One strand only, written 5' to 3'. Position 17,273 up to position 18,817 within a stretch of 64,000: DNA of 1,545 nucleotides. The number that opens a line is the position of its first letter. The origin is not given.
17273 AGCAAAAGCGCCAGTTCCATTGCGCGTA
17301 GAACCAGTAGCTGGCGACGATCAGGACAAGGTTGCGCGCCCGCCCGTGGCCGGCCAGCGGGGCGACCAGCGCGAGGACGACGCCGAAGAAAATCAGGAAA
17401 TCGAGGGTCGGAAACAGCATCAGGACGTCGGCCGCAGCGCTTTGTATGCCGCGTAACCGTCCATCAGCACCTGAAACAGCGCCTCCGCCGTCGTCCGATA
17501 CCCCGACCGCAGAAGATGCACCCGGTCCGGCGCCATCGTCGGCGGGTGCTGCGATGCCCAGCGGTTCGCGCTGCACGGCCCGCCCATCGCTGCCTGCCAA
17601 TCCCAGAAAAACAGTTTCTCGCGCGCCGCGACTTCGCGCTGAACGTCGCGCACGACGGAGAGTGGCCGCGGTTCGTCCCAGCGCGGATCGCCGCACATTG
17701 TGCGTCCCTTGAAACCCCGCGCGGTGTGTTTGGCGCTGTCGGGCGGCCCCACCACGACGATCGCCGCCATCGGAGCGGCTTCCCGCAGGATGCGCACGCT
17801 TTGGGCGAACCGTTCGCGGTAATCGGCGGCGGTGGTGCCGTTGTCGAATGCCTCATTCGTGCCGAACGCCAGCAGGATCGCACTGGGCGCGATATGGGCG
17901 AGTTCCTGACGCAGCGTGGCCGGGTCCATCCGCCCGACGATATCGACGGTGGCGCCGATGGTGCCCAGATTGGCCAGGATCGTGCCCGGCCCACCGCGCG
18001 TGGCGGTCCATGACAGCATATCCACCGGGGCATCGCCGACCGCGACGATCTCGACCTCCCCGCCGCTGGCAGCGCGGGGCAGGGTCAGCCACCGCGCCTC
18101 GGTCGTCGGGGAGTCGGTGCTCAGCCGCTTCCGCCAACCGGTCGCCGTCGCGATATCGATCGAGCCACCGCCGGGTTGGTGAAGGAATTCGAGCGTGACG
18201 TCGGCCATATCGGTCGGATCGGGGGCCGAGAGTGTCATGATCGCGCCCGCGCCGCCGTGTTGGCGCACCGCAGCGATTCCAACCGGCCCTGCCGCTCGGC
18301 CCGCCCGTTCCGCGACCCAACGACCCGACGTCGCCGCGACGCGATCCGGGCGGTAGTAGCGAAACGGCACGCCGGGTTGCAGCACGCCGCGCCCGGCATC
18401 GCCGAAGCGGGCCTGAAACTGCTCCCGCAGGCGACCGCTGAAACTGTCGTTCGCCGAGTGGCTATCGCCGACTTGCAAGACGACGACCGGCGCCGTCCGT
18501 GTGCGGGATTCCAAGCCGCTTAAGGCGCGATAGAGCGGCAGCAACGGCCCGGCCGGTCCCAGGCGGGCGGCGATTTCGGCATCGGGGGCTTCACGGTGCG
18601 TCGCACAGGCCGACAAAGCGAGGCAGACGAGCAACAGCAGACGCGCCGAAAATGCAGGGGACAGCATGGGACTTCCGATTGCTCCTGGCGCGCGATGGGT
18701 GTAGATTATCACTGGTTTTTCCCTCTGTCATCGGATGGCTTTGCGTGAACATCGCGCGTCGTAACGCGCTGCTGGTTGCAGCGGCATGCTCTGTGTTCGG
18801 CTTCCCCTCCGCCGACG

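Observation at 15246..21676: dnaN-recF synteny split by a ~6.5 kb envelope O-acetylation island (MBOAT, four SGNH-fold genes, small TM ORF, Slt)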

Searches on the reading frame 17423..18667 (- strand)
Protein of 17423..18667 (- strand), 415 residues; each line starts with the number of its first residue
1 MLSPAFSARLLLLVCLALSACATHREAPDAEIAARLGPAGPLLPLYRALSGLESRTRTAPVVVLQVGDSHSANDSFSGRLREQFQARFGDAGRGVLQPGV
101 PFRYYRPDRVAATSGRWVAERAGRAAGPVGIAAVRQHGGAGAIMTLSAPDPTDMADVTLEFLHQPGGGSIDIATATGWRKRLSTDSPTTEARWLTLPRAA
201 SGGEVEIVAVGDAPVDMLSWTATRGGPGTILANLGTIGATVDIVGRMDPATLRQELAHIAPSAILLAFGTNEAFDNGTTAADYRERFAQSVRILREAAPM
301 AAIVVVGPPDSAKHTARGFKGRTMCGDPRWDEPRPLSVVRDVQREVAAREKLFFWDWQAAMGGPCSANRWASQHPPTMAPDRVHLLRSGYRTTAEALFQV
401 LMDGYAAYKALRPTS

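Call 5: search_protein_families(library=pfam, proteins=[window:17423-18667:-], max_evalue=0.01)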
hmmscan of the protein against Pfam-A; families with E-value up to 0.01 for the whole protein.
window:17423-18667:- (415 aa): 2 families
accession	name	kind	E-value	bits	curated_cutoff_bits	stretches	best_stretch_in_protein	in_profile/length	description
PF13472.12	Lipase_GDSL_2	-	1.1e-09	39.5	32.9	1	231-391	36-177/178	GDSL-like Lipase/Acylhydrolase family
PF00657.28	Lipase_GDSL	-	7.4e-06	26.7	23.6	1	229-397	43-208/208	GDSL-like Lipase/Acylhydrolase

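Call 6: search_protein_families(library=ncbifam, proteins=[window:17423-18667:-], max_evalue=0.01)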
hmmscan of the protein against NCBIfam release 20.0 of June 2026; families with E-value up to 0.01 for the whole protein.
window:17423-18667:- (415 aa): 0 families

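Call 9: find_homologous_proteins(query=window:17423-18667:-, max_evalue=0.001)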
Query window:17423-18667:- (415 aa): 343 proteins with E <= 0.001 among 8000 candidates; the best 120 are listed.
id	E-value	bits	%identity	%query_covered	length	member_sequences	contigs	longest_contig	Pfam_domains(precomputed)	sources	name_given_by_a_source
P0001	7.0e-274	926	100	100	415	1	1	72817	PF13472.13,PF00657.29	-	-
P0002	1.7e-240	816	87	100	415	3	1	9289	PF13472.13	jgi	jgi:lysophospholipase L1-like esterase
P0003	1.8e-224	763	80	100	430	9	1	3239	PF13472.13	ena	-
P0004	4.8e-216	736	78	98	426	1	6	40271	PF13472.13,PF00657.29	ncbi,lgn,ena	-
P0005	1.8e-209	714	78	96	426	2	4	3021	PF13472.13,PF00657.29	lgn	-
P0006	1.5e-206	704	77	96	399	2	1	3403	PF13472.13,PF00657.29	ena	-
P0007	2.3e-206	704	75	98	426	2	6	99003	PF13472.13,PF00657.29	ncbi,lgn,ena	-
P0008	4.1e-196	670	71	98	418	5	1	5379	PF13472.13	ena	-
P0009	2.0e-195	668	70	99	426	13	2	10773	PF13472.13,PF00657.29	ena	-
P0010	9.7e-191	652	70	98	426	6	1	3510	PF13472.13,PF00657.29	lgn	-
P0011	5.7e-190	650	69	98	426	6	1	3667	PF13472.13,PF00657.29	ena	-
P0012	8.9e-187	639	69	98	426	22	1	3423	PF13472.13,PF00657.29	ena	-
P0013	1.1e-182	626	73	93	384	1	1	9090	PF13472.13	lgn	-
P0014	6.0e-182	623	67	99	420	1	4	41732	PF13472.13,PF00657.29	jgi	jgi:lysophospholipase L1-like esterase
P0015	8.6e-181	620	66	98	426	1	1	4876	PF13472.13,PF00657.29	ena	-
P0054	2.0e-122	427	50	98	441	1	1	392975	PF13472.13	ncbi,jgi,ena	jgi:lysophospholipase L1-like esterase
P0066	1.8e-116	408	49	95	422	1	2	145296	PF13472.13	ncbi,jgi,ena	jgi:lysophospholipase L1-like esterase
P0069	7.1e-116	406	52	93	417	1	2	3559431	PF13472.13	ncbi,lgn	ncbi:MAG: GDSL-type esterase/lipase family protein [Acetobacteraceae bacterium]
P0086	1.0e-106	376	48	100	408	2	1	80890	PF13472.13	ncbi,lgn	-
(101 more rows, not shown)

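Call 10: search_solved_structures(query=window:17423-18667:-, max_evalue=1, show_alignments=1)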
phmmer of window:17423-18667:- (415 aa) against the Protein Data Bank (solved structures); distinct sequences matched with E-value up to 1: 9.
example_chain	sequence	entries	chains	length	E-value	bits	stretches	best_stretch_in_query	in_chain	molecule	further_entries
4k3u_A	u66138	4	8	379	1.2e-33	120.1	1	62-401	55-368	GDSL-like Lipase/Acylhydrolase family protein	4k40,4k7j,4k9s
8gkd_A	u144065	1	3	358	1.2e-05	27.8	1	229-401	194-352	SGNH hydrolase-type esterase domain-containing protein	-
8gld_A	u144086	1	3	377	1.4e-05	27.6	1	229-401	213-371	SGNH hydrolase-type esterase domain-containing protein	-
1bwp_A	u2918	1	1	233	0.05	15.9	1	190-314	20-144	PLATELET-ACTIVATING FACTOR ACETYLHYDROLASE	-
3dt6_A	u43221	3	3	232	0.065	15.5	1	190-314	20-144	Brain Platelet-activating factor acetylhydrolase IB subunit alpha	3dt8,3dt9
1fxw_A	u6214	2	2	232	0.09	15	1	190-314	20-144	PLATELET-ACTIVATING FACTOR ACETYLHYDROLASE IB GAMMA SUBUNIT | PLATELET-ACTIVATING FACTOR ACETYLHYDROLASE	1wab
1bwq_A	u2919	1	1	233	0.1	14.9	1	190-314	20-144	PLATELET-ACTIVATING FACTOR ACETYLHYDROLASE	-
1es9_A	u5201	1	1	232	0.17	14.1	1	202-314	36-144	PLATELET-ACTIVATING FACTOR ACETYLHYDROLASE IB GAMMA SUBUNIT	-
1bwr_A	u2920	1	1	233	0.31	13.2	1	190-314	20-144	PLATELET-ACTIVATING FACTOR ACETYLHYDROLASE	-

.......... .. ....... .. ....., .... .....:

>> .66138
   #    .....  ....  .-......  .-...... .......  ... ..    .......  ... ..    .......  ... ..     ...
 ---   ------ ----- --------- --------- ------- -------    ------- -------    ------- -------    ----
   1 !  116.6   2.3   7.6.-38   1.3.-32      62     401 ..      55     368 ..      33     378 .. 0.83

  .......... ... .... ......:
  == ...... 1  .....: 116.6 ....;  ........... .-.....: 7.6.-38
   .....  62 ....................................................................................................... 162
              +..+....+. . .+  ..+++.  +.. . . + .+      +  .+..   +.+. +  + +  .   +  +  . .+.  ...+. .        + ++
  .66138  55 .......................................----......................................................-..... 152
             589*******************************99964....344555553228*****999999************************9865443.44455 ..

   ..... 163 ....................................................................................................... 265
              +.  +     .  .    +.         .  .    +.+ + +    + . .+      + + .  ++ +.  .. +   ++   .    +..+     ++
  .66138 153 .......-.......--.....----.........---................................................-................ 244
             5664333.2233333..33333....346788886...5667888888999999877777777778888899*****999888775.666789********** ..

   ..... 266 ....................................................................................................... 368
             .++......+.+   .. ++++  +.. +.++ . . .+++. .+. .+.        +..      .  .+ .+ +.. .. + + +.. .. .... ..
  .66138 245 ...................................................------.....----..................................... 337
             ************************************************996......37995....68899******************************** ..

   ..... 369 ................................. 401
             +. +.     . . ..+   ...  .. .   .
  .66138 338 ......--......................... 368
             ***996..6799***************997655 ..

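Call 13: find_related_loci(query=A1, collection=genome_contigs, flank=10000)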
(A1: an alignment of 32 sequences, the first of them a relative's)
Query A1 (415 aa) in genome_contigs; peptide patterns used: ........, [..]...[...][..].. (x = any residue, [..] = any of these).
599 stretches matched a pattern (row limit reached: there are more); 449 encode a relative of the query (tblastn E <= 1e-3); the best 80 are kept; 79 distinct loci.
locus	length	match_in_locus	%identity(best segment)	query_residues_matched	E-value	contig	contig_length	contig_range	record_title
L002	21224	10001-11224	69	8-415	0e+0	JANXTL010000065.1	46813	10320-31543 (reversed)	MAG: Acetobacteraceae bacterium isolate 338R_metabat_61 338R_k141_1142032, whole genome shotgun sequence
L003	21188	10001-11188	54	16-415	3e-134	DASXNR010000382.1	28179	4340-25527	MAG TPA_asm: Acetobacteraceae bacterium isolate SMAG_U5359 k141_2067535, whole genome shotgun sequence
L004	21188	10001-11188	54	16-415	1e-132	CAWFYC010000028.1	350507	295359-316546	MAG: uncultured Alphaproteobacteria bacterium isolate MFD06714.bin.1.129 genome assembly, contig: contig_45450, whole ge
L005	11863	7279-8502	78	8-415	0e+0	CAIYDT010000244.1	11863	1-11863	MAG: uncultured Acetobacteraceae bacterium isolate KR_bin-0961 genome assembly, contig: bin-0961:244/285, whole genome s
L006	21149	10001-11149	51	29-415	6e-123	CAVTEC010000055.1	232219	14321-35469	MAG: uncultured Alphaproteobacteria bacterium isolate MFD01138.bin.3.74 genome assembly, contig: contig_60162, whole gen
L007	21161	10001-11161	52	29-415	5e-118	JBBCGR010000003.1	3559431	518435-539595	MAG: Acetobacteraceae bacterium isolate CoA_maxb_bin.80 s10930.ctg010952l, whole genome shotgun sequence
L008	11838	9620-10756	51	31-413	8e-116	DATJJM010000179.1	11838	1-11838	MAG TPA_asm: Acetobacteraceae bacterium isolate SMAG_U15566 k141_1907065, whole genome shotgun sequence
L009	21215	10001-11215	50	11-412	1e-115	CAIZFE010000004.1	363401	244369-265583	MAG: uncultured Rhodopila sp. isolate AlinenLipids_bin-6082 genome assembly, contig: bin-6082:004/115, whole genome shot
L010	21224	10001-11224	48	1-415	5e-113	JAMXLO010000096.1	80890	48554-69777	MAG: Acetobacteraceae bacterium isolate Bin.031_Pasture k127_6667170, whole genome shotgun sequence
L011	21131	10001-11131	49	29-415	6e-113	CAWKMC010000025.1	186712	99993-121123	MAG: uncultured Alphaproteobacteria bacterium isolate MFD07386.bin.2.6 genome assembly, contig: contig_2525, whole genom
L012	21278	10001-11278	41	6-412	1e-93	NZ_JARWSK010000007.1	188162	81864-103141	Komagataeibacter xylinus strain CGMCC 21569 N_7_l_188162, whole genome shotgun sequence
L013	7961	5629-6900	41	7-412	3e-93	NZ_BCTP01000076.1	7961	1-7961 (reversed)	Komagataeibacter xylinus NBRC 15237, whole genome shotgun sequence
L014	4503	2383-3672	39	5-412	1e-93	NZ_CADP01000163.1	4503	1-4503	Komagataeibacter europaeus LMG 18890 strain type strain:LMG 18890, whole genome shotgun sequence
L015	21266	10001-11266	39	7-412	9e-93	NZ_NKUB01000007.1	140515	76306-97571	Komagataeibacter swingsii strain LMG 22125 NODE_7_length_140515_cov_111.763_ID_13070, whole genome shotgun sequence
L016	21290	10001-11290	38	5-412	3e-91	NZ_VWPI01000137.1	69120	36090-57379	Komagataeibacter sp. FXV3 KFXV3_137, whole genome shotgun sequence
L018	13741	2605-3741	45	24-409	8e-90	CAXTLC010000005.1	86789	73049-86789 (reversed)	MAG TPA_asm: uncultured Acetobacteraceae bacterium isolate public_SRR13125477_metawrap_bin.5 genome assembly, contig: pu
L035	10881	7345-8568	61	8-415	6e-165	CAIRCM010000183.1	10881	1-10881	MAG: uncultured Acetobacteraceae bacterium isolate Umea_bin-06648 genome assembly, contig: bin-06648:183/231, whole geno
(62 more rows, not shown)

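Call 26: find_encoding_contigs(protein=P0069, flank=10000, max_places=2)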
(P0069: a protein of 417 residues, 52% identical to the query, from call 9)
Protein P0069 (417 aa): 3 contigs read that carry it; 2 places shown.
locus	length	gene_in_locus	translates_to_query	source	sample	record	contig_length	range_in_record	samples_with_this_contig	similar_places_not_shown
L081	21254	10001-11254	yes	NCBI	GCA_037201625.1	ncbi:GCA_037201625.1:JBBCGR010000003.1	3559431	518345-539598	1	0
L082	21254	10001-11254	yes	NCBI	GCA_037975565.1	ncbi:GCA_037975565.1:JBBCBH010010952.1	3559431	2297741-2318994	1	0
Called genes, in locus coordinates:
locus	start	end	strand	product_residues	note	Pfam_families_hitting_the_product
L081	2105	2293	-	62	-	-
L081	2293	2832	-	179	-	-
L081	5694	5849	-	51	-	-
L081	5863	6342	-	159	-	-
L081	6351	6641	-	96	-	PF13304:AAA_21 (weak)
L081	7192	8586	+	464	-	PF01464:SLT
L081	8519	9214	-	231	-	-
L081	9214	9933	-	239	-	PF04311:DUF459, PF13472:Lipase_GDSL_2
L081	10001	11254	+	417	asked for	PF13472:Lipase_GDSL_2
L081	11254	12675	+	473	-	PF03062:MBOAT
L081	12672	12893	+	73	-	-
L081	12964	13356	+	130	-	PF13472:Lipase_GDSL_2 (weak)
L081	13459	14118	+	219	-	PF09347:DUF1989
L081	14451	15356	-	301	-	-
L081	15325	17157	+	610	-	PF01483:P_proprotein, PF01839:FG-GAP (faint), PF00353:HemolysinCabind (weak), PF13517:FG-GAP_3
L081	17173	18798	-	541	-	PF03169:OPT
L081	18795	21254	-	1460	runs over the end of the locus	PF05378:Hydant_A_N, PF01968:Hydantoinase_A, PF19278:Hydant_A_C, PF02538:Hydantoinase_B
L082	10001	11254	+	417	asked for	PF13472:Lipase_GDSL_2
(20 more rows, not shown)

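Call 27: find_encoding_contigs(protein=P0066, flank=10000, max_places=2)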
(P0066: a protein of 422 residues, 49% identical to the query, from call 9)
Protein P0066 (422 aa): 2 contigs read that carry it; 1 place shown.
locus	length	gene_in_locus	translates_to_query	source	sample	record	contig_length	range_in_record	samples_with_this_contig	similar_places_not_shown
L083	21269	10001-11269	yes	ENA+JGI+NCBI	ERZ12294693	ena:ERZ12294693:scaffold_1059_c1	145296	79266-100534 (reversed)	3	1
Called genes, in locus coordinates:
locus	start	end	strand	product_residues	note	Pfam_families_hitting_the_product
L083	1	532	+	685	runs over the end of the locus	PF05378:Hydant_A_N, PF01968:Hydantoinase_A, PF19278:Hydant_A_C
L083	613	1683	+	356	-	PF00296:Bac_luciferase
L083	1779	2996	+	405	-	PF07690:MFS_1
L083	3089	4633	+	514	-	PF00009:GTP_EFTU, PF01926:MMR_HSR1 (weak), PF22042:EF-G_D2, PF03144:GTP_EFTU_D2, PF16658:RF3_C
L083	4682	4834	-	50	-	PF11752:DUF3309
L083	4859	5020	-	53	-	PF08085:Entericidin (weak)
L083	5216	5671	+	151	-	PF19315:MC_hydratase, PF01575:MaoC_dehydratas, PF13452:FAS1_DH_region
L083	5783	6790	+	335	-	PF03480:DctP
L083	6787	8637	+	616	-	PF04290:DctQ, PF06808:DctM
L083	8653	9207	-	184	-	PF13472:Lipase_GDSL_2 (weak)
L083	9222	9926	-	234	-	PF04311:DUF459, PF13472:Lipase_GDSL_2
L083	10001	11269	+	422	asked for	PF13472:Lipase_GDSL_2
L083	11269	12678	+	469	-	PF03062:MBOAT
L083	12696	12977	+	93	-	-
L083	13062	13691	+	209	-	-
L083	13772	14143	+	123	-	-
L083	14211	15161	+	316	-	-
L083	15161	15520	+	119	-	PF04234:CopC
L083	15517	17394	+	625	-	PF05425:CopD, PF00034:Cytochrom_C, PF13442:Cytochrome_CBB3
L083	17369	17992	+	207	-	PF00578:AhpC-TSA, PF02630:SCO1-SenC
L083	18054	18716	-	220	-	PF13409:GST_N_2, PF13417:GST_N_3, PF13410:GST_C_2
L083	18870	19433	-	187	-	-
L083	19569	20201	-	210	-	PF13640:2OG-FeII_Oxy_3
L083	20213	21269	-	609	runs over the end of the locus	PF00459:Inositol_P, PF03747:ADP_ribosyl_GH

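Call 51: find_encoding_contigs(protein=P0086, flank=10000, max_places=1)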
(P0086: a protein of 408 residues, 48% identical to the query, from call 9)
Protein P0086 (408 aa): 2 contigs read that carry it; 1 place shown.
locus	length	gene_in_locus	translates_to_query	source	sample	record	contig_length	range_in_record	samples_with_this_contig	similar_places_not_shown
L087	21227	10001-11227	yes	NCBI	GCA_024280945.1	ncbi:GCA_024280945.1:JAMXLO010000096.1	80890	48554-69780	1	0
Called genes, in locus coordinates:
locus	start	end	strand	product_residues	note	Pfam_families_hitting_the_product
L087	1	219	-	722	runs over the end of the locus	PF01804:Penicil_amidase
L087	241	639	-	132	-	PF01243:PNPOx_N, PF12900:Pyridox_ox_2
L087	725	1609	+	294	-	PF05448:AXE1 (faint), PF12740:PETase (weak), PF01738:DLH (faint), PF02129:Peptidase_S15, PF12146:Hydrolase_4, PF00561:Abhydrolase_1, PF12697:Abhydrolase_6, PF00326:Peptidase_S9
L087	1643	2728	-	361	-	PF01758:SBF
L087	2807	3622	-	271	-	PF01135:PCMT, PF13489:Methyltransf_23, PF01209:Ubie_methyltran, PF05175:MTS (weak), PF13847:Methyltransf_31, PF08241:Methyltransf_11, PF08242:Methyltransf_12, PF13649:Methyltransf_25, +2 more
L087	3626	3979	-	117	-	PF01022:HTH_5 (weak), PF12840:HTH_20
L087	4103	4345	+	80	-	-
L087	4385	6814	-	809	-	PF02518:HATPase_c, PF00204:DNA_gyraseB, PF01751:Toprim, PF21249:GyrB_hook (weak), PF00986:DNA_gyraseB_C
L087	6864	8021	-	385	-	PF02463:SMC_N, PF13476:AAA_23 (weak), PF13304:AAA_21 (weak)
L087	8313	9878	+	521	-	PF01464:SLT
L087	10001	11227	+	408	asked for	PF13472:Lipase_GDSL_2 (weak)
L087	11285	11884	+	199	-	PF09347:DUF1989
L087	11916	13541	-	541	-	PF03169:OPT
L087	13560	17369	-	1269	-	PF05378:Hydant_A_N, PF01968:Hydantoinase_A, PF19278:Hydant_A_C, PF02538:Hydantoinase_B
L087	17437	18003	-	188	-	PF01965:DJ-1_PfpI, PF18011:Catalase_C (weak)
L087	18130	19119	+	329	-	PF00491:Arginase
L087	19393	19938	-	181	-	-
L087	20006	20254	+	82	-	PF03544:TonB_C, PF13103:TonB_2 (weak)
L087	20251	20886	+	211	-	PF09601:DUF2459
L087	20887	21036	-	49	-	-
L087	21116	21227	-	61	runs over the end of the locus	-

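Call 52: find_encoding_contigs(protein=P0054, flank=10000, max_places=1)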
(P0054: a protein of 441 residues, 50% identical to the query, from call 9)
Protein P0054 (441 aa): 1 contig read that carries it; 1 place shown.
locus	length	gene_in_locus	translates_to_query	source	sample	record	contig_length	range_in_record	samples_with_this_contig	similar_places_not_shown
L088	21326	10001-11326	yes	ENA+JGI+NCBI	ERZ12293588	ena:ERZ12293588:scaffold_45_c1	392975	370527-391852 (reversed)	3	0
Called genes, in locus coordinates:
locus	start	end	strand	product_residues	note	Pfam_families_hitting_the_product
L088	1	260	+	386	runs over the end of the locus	PF02515:CoA_transf_3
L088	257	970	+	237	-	PF02798:GST_N, PF13417:GST_N_3, PF13409:GST_N_2, PF00043:GST_C (weak), PF13410:GST_C_2 (weak)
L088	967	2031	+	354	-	PF02668:TauD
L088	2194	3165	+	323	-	PF00291:PALP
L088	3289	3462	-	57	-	-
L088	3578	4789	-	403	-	-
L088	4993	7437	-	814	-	PF02518:HATPase_c, PF00204:DNA_gyraseB, PF01751:Toprim, PF21249:GyrB_hook (weak), PF00986:DNA_gyraseB_C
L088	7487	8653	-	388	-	PF02463:SMC_N, PF13175:AAA_15 (faint), PF13304:AAA_21 (weak)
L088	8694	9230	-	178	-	-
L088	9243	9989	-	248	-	PF04311:DUF459, PF13472:Lipase_GDSL_2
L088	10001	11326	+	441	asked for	PF13472:Lipase_GDSL_2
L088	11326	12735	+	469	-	PF03062:MBOAT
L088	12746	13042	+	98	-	-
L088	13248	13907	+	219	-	PF07589:PEP_exosort_dom (weak)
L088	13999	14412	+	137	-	PF04311:DUF459 (faint), PF13472:Lipase_GDSL_2 (faint)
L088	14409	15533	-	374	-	PF00712:DNA_pol3_beta, PF02767:DNA_pol3_beta_2, PF02768:DNA_pol3_beta_3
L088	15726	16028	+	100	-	-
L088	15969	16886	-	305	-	PF04055:Radical_SAM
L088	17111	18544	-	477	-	PF00171:Aldedh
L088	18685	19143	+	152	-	PF01980:TrmO_N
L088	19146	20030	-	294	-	PF01218:Coprogen_oxidas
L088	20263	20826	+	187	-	PF10399:UCR_Fe-S_N, PF00355:Rieske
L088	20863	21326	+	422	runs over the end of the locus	PF00033:Cytochrome_B, PF13631:Cytochrom_B_N_2, PF00032:Cytochrom_B_C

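Call 86: search_protein_families(library=padloc, proteins=[window:17423-18667:-], max_evalue=0.01)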
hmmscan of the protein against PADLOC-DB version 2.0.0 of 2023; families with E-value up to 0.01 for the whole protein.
window:17423-18667:- (415 aa): 1 family
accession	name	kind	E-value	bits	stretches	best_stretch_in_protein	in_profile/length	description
PDLC02459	BrxB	-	0.0025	15.6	1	29-82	138-194/203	BrxB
